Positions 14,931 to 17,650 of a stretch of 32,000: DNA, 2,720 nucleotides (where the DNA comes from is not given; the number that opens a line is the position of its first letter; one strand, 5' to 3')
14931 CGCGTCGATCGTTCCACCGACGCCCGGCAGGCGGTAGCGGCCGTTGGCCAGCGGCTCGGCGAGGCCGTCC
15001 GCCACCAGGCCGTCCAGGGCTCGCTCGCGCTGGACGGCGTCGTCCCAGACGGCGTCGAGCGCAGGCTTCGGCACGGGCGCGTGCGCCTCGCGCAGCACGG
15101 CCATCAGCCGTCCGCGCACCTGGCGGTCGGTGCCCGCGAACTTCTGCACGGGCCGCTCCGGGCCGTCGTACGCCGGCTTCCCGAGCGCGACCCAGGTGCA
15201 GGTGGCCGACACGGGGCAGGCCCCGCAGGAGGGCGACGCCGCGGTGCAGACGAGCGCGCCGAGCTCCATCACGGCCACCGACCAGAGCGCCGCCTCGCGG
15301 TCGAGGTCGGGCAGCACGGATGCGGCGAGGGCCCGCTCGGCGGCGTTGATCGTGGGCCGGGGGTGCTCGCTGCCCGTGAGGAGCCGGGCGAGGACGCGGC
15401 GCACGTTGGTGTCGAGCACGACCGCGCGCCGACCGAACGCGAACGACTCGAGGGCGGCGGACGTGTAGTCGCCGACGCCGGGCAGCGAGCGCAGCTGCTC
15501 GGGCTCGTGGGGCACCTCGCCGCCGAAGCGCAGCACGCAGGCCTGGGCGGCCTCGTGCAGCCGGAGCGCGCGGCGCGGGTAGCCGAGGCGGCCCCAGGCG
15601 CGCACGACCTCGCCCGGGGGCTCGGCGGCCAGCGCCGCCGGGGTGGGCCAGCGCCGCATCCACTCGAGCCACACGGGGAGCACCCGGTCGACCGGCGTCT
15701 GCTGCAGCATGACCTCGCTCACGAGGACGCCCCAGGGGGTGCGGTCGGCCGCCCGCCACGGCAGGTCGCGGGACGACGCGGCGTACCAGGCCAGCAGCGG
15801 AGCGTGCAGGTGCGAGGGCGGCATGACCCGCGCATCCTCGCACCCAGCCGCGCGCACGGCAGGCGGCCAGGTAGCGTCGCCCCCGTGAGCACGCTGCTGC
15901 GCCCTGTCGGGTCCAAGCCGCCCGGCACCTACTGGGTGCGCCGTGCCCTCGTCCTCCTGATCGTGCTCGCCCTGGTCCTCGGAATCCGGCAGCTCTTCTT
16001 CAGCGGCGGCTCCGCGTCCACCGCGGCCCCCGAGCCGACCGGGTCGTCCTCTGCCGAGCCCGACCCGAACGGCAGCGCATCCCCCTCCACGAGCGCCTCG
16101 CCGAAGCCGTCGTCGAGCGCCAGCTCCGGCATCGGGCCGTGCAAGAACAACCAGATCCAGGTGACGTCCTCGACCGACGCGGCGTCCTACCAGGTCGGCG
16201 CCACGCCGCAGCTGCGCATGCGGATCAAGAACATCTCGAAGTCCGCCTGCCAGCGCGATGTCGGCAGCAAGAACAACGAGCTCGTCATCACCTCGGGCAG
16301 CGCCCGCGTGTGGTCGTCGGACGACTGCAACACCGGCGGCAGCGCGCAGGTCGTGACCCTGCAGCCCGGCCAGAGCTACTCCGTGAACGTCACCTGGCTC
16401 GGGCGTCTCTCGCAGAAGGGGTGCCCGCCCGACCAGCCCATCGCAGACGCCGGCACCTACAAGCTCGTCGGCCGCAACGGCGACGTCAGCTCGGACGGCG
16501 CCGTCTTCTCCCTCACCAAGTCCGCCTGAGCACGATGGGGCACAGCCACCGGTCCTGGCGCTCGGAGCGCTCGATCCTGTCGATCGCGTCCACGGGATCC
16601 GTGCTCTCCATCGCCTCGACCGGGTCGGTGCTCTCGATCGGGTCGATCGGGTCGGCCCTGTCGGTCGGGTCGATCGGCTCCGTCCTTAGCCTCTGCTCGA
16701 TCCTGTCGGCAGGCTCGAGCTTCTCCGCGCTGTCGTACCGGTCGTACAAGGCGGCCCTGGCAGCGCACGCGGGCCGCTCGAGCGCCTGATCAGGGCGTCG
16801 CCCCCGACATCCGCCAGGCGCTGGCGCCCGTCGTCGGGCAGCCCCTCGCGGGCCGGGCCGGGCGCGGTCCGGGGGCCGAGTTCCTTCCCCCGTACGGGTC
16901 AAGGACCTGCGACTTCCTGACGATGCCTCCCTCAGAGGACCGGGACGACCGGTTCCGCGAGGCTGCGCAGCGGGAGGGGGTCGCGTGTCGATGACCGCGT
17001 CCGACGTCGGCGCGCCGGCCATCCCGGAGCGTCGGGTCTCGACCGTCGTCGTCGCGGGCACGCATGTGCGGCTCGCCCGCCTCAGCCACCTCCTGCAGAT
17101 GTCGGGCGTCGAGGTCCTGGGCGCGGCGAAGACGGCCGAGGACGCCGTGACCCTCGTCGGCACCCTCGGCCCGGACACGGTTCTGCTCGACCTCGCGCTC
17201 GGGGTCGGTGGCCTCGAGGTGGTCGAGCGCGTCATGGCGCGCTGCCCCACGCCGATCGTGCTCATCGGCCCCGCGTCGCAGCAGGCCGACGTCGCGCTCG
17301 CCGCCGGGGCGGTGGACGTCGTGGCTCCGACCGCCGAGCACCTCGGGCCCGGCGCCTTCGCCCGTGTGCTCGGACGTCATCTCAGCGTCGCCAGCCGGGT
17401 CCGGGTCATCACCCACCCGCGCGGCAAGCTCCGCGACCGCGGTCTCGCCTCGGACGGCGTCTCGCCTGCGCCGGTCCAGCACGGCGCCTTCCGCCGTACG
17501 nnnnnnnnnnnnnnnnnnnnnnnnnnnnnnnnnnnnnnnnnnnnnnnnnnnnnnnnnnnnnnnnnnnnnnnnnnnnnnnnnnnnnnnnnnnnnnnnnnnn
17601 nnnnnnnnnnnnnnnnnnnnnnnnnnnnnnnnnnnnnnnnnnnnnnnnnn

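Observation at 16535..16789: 84-aa ORF with unbroken (Ser-x-x)23 periodicity, partly built from 27-nt tandem repeats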

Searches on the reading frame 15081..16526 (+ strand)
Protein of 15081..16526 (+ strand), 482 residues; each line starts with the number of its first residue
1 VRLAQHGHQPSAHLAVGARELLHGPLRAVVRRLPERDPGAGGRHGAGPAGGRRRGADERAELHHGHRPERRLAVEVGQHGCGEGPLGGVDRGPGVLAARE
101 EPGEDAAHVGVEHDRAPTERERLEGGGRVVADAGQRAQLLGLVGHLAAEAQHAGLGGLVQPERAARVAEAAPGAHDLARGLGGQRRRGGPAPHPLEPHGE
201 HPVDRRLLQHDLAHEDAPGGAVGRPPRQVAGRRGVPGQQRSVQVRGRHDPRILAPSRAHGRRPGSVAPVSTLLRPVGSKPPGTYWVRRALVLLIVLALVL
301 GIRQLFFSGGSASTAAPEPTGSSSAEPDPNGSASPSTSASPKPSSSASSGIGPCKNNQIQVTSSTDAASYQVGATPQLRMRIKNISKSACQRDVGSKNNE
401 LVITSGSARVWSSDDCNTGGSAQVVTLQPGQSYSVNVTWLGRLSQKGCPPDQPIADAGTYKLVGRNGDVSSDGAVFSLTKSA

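Call 5: search_protein_families(library=pfam, proteins=[window:15081-16526:+], max_evalue=1)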
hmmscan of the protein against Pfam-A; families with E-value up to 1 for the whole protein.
window:15081-16526:+ (482 aa): 3 families
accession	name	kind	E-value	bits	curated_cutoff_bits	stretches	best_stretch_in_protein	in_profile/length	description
PF14016.12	DUF4232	-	0.022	15.4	27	1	354-452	1-92/129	Domain of unknown function (DUF4232)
PF04674.17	Phi_1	-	0.072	12.9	25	1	355-479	71-194/276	Phosphate-induced protein 1 conserved region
PF12690.13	BsuPI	-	0.31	11.5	22.9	1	366-462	4-92/101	Intracellular proteinase inhibitor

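Call 6: search_protein_families(library=ncbifam, proteins=[window:15081-16526:+], max_evalue=1)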
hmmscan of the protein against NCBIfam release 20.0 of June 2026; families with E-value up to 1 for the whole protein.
window:15081-16526:+ (482 aa): 0 families

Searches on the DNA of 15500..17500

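Call 51: search_rna_families(source=window, start=15500, end=17500, threshold=evalue, max_evalue=1)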
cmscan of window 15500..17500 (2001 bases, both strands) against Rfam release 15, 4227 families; matches with E-value up to 1: 1.
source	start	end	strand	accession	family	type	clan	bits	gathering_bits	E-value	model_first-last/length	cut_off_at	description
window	16100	16254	-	RF02602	BASRCI414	Gene; sRNA;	-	17.2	270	0.26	1-229/229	no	Brucella sRNA CI414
